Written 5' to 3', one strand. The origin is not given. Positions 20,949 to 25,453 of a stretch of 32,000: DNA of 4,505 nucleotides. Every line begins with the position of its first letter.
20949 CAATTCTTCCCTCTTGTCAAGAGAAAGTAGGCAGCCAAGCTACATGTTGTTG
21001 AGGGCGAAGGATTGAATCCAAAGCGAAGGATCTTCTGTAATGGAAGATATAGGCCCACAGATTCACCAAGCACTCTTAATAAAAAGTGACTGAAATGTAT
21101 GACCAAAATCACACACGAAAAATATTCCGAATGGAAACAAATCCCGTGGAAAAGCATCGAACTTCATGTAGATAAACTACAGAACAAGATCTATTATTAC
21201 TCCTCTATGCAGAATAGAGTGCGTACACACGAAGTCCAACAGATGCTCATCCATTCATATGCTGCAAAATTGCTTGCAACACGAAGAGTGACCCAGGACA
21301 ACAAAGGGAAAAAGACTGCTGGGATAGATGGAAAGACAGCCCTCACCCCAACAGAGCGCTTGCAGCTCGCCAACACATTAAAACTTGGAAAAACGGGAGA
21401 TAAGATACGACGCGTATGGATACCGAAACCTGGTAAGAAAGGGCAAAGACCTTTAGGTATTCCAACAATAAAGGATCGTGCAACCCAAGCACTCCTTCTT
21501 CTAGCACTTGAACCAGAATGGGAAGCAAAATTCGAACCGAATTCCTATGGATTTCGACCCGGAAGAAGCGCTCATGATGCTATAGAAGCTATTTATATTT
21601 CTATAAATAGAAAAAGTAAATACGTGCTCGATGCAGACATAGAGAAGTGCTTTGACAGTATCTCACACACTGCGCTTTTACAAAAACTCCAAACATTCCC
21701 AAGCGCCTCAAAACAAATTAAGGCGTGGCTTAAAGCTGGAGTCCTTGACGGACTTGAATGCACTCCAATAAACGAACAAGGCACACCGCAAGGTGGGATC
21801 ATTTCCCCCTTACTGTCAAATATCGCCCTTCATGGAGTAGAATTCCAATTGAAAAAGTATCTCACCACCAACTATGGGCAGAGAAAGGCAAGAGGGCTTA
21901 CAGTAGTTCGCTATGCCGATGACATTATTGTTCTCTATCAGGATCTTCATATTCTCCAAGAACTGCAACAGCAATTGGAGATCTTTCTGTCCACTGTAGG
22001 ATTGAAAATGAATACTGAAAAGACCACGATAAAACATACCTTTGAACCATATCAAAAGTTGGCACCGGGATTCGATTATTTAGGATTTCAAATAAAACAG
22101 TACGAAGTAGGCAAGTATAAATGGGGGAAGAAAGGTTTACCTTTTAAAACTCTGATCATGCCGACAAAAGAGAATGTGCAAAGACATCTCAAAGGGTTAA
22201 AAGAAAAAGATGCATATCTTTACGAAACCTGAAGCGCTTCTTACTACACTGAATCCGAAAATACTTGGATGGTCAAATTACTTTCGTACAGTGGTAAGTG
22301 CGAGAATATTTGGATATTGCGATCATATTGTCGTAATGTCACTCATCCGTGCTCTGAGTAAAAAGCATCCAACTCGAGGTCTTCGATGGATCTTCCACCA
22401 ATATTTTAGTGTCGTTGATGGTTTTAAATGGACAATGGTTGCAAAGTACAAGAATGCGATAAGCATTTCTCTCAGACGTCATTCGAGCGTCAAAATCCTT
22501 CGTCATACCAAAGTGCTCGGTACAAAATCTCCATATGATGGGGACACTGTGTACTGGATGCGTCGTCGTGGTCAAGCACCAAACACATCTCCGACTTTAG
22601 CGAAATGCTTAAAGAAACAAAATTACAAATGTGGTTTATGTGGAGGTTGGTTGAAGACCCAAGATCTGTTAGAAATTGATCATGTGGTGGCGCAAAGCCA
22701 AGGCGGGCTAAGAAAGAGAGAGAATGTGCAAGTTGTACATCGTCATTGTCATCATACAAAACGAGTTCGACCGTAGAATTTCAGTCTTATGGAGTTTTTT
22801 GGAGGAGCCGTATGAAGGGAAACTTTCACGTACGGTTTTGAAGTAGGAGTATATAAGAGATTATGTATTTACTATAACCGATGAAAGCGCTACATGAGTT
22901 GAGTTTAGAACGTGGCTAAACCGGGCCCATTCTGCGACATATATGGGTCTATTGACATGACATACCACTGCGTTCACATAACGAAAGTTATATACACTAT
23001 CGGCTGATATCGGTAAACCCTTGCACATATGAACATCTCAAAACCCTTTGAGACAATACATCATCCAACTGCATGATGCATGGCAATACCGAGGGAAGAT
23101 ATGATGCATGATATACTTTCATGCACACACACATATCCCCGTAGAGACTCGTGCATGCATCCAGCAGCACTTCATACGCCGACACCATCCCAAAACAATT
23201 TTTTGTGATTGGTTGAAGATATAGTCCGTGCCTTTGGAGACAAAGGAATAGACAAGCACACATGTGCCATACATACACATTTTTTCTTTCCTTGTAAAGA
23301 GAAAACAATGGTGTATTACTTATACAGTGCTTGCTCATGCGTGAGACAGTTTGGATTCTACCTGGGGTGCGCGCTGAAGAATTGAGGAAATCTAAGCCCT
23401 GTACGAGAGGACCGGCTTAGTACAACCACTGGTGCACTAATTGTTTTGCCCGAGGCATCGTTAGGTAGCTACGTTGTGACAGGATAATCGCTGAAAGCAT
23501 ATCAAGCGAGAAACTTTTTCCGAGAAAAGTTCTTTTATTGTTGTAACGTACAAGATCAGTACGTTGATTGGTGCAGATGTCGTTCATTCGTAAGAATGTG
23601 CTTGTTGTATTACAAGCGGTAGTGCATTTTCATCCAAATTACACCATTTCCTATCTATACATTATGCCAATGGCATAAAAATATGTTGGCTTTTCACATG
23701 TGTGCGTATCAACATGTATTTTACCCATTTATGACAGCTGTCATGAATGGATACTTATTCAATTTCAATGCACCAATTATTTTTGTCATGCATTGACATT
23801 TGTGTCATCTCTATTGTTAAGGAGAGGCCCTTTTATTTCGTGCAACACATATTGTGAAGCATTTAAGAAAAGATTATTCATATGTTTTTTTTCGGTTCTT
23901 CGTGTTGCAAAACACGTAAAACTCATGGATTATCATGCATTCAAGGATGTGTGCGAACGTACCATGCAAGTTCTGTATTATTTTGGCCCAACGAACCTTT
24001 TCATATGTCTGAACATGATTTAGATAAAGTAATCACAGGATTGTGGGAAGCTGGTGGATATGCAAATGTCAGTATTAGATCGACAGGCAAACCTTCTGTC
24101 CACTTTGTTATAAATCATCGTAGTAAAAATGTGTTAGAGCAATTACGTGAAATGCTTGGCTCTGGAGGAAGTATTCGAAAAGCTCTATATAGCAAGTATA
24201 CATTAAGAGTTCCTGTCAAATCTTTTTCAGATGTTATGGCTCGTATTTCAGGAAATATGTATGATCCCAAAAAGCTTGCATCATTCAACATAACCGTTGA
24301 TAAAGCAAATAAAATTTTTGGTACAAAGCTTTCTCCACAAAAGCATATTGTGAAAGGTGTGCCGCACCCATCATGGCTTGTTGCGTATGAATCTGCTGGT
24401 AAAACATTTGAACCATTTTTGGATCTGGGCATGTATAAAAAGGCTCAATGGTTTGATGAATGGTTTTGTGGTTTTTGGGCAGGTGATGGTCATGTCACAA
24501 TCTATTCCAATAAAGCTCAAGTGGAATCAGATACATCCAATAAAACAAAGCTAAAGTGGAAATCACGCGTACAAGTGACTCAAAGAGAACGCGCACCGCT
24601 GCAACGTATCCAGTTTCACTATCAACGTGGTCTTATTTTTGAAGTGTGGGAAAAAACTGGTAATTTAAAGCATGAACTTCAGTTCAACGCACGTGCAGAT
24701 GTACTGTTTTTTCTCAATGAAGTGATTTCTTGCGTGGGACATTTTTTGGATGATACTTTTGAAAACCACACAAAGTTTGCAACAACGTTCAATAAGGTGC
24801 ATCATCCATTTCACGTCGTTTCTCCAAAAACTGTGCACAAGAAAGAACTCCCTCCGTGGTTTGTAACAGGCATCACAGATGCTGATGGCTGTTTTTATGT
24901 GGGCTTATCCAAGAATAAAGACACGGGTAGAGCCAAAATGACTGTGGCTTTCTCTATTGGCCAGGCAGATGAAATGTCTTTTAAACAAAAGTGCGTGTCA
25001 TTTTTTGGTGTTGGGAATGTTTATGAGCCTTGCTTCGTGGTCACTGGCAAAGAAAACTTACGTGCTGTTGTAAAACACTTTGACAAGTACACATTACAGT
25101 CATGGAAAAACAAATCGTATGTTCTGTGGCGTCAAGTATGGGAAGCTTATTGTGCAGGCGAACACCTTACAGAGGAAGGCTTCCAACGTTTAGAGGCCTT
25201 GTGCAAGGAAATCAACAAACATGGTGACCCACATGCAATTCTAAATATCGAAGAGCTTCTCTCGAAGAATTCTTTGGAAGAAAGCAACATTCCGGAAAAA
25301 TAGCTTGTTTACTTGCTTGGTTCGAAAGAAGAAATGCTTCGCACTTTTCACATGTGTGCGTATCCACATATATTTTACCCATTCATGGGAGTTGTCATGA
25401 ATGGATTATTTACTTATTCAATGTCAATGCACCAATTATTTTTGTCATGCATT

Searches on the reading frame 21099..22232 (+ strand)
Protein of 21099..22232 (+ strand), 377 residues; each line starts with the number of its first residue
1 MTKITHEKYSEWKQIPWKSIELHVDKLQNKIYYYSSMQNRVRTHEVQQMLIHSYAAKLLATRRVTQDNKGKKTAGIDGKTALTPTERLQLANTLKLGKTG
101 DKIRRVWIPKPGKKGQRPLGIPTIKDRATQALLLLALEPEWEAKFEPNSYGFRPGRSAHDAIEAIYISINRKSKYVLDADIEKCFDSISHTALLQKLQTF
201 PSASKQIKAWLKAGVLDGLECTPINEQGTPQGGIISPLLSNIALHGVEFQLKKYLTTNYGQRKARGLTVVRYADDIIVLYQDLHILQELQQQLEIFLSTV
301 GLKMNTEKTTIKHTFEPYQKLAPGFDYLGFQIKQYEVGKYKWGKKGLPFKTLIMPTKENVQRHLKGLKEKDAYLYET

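Call 14: search_protein_families(library=pfam, proteins=[window:21099-22232:+])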
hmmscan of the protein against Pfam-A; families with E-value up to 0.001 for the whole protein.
window:21099-22232:+ (377 aa): 3 families
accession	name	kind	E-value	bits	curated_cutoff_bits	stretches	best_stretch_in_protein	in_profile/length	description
PF00078.32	RVT_1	-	4.7e-44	151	29.6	1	108-332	1-205/205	Reverse transcriptase (RNA-dependent DNA polymerase)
PF13655.11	RVT_N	-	2.4e-27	95.5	28.1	1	12-94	1-83/83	N-terminal domain of reverse transcriptase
PF00680.25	RdRP_1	-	0.00073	18.8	23.9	0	253-334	330-392/450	Viral RNA-dependent RNA polymerase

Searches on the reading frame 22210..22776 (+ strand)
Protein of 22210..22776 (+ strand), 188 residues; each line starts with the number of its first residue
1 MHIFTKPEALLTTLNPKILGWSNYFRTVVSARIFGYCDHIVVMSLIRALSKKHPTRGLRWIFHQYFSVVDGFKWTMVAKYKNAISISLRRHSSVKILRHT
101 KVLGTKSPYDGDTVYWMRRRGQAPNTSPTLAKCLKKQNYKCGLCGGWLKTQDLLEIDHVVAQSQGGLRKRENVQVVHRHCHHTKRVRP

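Call 29: search_protein_families(library=pfam, proteins=[window:22210-22776:+], max_evalue=0.01)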
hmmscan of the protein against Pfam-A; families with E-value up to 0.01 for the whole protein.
window:22210-22776:+ (188 aa): 3 families
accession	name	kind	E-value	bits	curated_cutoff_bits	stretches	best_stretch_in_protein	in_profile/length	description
PF08388.16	GIIM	-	4.8e-14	52.5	23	1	6-66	20-80/80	Group II intron, maturase-specific domain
PF01844.29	HNH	-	5.4e-08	33.3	21.4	1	141-184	1-44/47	HNH endonuclease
PF14279.12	HNH_5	-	0.0002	21.6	27.5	1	141-184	1-43/56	HNH endonuclease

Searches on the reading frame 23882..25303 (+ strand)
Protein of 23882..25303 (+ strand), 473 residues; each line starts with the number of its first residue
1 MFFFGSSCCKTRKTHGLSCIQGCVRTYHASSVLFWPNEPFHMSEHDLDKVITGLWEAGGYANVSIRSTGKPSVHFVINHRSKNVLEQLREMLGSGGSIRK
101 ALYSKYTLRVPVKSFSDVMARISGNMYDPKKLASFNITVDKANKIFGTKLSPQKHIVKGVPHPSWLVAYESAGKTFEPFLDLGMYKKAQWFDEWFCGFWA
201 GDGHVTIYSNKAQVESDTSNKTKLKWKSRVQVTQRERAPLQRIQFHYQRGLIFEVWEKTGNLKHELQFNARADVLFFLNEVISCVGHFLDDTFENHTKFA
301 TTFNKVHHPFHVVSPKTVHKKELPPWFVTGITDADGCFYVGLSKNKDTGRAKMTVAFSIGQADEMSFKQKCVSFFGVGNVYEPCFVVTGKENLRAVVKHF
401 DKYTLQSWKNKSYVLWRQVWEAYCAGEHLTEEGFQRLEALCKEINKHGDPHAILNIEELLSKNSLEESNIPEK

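Call 14: search_protein_families(library=pfam, proteins=[window:23882-25303:+])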
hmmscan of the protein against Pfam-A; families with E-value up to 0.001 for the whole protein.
window:23882-25303:+ (473 aa): 2 families
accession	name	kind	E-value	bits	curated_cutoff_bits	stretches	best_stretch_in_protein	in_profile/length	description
PF00961.24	LAGLIDADG_1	-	5.1e-18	66.3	23.1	1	329-419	2-101/102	LAGLIDADG endonuclease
PF14528.11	LAGLIDADG_3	-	8.8e-06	26.3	22.5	0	194-221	6-33/82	LAGLIDADG-like domain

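Call 31: list_cluster_members(proteins=[window:23882-25300:+, window:16908-18545:+, window:89-1177:+, window:10174-11979:+, window:13312-14298:+, window:25551-26603:+, window:21099-22229:+])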
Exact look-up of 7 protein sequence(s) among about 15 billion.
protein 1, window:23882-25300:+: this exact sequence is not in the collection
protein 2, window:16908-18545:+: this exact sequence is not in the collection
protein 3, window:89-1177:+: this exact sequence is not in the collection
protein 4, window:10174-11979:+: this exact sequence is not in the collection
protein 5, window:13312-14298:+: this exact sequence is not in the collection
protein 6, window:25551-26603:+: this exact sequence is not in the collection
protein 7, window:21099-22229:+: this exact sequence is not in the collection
